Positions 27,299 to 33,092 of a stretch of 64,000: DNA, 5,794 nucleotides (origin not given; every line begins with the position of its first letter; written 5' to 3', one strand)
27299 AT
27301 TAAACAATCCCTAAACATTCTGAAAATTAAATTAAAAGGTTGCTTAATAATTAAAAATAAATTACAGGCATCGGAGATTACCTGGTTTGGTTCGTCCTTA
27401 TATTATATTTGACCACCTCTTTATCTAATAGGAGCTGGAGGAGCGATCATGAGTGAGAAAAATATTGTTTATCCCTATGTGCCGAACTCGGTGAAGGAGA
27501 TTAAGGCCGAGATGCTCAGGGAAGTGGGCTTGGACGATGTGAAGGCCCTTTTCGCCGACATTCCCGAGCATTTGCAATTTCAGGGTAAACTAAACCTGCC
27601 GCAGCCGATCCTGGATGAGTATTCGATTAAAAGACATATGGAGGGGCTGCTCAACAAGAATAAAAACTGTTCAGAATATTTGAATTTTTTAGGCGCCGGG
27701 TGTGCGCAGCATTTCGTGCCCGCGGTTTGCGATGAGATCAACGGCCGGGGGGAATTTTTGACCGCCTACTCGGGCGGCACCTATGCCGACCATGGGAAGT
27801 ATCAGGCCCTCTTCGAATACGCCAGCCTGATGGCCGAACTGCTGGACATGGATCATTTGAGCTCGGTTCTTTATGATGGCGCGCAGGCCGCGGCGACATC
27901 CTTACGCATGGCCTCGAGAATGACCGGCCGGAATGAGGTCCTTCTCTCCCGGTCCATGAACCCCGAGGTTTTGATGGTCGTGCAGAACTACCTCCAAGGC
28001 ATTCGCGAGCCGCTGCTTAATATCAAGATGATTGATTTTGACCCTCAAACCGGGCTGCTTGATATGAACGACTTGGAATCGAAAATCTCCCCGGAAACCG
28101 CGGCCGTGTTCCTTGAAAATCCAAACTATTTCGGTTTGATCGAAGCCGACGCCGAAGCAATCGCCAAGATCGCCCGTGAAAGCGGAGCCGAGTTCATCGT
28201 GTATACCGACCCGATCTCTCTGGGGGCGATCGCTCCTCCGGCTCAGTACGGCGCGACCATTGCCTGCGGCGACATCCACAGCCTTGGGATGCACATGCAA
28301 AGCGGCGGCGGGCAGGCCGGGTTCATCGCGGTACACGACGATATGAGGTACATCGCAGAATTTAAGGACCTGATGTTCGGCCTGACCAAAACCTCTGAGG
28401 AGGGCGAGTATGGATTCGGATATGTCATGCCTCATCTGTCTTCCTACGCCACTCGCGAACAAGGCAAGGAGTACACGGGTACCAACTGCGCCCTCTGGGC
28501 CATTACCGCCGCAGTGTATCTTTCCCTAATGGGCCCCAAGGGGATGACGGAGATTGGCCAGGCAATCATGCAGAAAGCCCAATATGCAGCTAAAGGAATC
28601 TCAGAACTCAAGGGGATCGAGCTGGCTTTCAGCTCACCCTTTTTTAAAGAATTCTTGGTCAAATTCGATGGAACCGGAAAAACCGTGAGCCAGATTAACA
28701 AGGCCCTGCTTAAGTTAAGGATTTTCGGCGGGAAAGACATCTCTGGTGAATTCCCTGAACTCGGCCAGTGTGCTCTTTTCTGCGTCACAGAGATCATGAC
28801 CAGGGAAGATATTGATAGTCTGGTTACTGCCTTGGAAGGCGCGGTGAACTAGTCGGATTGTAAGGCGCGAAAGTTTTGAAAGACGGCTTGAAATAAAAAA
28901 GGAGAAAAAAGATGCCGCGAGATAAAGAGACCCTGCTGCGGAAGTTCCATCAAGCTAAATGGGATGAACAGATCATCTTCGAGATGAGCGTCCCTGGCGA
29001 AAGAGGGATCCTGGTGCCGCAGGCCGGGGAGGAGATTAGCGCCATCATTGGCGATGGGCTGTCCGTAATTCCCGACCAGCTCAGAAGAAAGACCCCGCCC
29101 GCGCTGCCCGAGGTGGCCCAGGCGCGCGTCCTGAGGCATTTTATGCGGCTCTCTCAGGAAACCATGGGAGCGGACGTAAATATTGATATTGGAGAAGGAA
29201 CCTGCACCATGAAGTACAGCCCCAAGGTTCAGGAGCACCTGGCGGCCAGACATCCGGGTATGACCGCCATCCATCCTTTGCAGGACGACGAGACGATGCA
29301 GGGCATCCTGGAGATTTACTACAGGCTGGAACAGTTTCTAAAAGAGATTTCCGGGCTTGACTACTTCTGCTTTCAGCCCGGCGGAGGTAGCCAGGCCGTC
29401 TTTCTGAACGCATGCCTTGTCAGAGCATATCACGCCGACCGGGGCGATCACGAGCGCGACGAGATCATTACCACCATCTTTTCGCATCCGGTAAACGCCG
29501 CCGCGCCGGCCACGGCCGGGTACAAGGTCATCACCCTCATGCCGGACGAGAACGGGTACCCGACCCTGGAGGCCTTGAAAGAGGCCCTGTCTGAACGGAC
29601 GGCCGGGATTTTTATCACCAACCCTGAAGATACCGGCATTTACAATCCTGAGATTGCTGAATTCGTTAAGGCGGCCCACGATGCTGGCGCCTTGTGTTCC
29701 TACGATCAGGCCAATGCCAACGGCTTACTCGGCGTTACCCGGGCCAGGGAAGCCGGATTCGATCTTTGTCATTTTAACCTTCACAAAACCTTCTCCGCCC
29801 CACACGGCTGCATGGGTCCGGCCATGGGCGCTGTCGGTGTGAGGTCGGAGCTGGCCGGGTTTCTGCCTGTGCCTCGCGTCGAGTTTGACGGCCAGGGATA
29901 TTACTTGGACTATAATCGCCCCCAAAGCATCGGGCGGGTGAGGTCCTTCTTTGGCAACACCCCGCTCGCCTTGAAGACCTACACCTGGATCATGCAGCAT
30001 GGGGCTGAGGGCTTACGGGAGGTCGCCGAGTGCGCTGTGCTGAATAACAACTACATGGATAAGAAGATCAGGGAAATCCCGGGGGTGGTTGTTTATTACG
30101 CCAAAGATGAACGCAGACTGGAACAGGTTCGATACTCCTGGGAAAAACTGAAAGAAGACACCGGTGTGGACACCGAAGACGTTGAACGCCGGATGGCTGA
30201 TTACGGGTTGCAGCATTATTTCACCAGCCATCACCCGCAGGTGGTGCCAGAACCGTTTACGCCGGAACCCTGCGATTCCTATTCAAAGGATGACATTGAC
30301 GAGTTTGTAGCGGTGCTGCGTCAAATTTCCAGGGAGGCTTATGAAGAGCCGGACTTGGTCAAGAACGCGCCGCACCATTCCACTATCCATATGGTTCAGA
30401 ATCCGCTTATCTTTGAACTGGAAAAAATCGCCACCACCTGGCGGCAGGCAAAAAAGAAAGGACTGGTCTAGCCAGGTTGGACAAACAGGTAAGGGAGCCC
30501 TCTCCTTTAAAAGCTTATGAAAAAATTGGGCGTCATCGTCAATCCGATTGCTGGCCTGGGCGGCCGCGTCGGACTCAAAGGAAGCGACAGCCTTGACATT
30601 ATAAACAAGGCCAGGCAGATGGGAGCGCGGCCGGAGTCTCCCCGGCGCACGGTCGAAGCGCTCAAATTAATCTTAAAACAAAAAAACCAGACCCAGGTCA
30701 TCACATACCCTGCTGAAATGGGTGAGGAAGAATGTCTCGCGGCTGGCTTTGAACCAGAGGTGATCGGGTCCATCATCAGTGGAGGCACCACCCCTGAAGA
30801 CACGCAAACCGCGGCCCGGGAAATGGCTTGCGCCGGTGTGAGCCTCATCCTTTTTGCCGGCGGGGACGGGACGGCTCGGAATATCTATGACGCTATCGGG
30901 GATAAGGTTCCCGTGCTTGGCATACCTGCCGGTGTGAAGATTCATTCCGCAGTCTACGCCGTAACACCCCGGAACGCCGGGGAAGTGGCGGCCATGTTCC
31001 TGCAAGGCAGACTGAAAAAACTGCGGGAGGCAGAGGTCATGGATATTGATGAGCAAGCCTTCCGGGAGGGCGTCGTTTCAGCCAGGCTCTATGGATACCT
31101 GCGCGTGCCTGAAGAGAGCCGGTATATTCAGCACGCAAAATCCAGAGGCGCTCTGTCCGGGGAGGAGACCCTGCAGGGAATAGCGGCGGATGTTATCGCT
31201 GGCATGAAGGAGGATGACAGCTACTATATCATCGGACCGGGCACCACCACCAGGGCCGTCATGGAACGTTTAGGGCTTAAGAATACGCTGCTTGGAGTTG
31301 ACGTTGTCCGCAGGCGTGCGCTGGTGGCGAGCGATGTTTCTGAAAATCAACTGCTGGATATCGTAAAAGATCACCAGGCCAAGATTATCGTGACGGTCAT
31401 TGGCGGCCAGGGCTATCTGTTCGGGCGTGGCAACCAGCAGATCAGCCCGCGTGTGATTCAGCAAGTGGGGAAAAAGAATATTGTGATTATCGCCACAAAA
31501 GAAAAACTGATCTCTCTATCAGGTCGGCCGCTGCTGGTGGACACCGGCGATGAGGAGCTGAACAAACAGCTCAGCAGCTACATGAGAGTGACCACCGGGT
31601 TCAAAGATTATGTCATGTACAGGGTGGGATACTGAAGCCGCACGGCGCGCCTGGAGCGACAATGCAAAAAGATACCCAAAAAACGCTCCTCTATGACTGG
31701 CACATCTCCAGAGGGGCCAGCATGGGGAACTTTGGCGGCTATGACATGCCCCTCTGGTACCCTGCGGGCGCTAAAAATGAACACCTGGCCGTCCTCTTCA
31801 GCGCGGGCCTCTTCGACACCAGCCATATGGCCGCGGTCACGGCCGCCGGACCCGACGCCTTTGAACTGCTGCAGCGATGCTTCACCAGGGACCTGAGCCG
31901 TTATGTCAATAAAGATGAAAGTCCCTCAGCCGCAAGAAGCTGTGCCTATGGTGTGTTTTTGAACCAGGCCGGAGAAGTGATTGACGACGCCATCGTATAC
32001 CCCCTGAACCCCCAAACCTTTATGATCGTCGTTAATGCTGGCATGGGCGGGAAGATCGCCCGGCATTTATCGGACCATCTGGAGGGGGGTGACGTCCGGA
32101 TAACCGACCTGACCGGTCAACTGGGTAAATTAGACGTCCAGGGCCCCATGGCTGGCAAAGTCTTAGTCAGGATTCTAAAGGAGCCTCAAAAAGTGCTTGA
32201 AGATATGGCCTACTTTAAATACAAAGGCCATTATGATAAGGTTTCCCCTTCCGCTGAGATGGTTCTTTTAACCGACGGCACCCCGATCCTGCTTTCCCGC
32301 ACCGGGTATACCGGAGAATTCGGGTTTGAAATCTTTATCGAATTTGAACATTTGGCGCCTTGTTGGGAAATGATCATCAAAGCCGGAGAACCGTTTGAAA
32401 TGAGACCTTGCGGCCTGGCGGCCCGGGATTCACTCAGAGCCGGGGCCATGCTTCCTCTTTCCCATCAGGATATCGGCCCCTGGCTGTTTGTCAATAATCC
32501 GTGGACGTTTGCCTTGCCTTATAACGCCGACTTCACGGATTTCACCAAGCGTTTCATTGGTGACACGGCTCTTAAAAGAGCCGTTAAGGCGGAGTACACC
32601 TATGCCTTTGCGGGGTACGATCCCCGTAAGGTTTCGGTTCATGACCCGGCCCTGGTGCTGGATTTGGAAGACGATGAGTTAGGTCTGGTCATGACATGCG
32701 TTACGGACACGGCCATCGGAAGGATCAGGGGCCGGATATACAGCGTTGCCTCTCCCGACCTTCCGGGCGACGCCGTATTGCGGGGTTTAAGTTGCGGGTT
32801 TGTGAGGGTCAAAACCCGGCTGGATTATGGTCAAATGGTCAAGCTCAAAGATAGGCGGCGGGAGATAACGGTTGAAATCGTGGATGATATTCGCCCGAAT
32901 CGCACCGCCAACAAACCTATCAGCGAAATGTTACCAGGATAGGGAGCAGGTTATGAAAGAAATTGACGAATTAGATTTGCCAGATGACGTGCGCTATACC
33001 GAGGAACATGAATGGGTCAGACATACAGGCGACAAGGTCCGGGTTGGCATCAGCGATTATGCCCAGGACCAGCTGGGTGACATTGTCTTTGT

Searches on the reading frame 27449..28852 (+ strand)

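Call 13: search_protein_families(library=ncbifam, proteins=[window:27449-28852:+], max_evalue=1e-10)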
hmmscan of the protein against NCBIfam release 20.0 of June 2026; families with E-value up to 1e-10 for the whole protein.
window:27449-28852:+ (467 aa): 3 families
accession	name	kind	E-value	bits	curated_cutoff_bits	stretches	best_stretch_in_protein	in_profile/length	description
NF001696.0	PRK00451.1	equivalog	1.4e-136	456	364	1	8-465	2-445/447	aminomethyl-transferring glycine dehydrogenase subunit GcvPA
TIGR00461.1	gcvP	equivalog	7.9e-27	93.4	859.2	1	20-462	11-425/939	aminomethyl-transferring glycine dehydrogenase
NF003346.0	PRK04366.1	equivalog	5.3e-22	78.2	441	1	35-463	36-449/487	aminomethyl-transferring glycine dehydrogenase subunit GcvPB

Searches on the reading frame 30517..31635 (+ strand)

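Call 44: search_protein_families(library=pfam, proteins=[window:30517-31635:+], max_evalue=0.000001)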
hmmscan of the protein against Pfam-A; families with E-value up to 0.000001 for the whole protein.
window:30517-31635:+ (372 aa): 3 families
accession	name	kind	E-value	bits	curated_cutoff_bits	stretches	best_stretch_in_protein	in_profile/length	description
PF01513.26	NAD_kinase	-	5.8e-21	75.6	25.5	1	5-165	2-129/130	ATP-NAD kinase N-terminal domain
PF20143.4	NAD_kinase_C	-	1.1e-16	61.1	23.7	1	233-369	2-125/126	ATP-NAD kinase C-terminal domain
PF00781.29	DAGK_cat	-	5.3e-07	29.7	23.6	0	91-169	39-120/125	Diacylglycerol kinase catalytic domain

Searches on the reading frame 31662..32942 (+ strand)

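Call 44: search_protein_families(library=pfam, proteins=[window:31662-32942:+], max_evalue=0.000001)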
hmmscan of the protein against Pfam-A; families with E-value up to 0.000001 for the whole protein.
window:31662-32942:+ (426 aa): 1 family
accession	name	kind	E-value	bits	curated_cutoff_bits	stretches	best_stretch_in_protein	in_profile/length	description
PF01571.26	GCV_T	-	3.8e-61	207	25.6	1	10-273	1-243/255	Aminomethyltransferase folate-binding domain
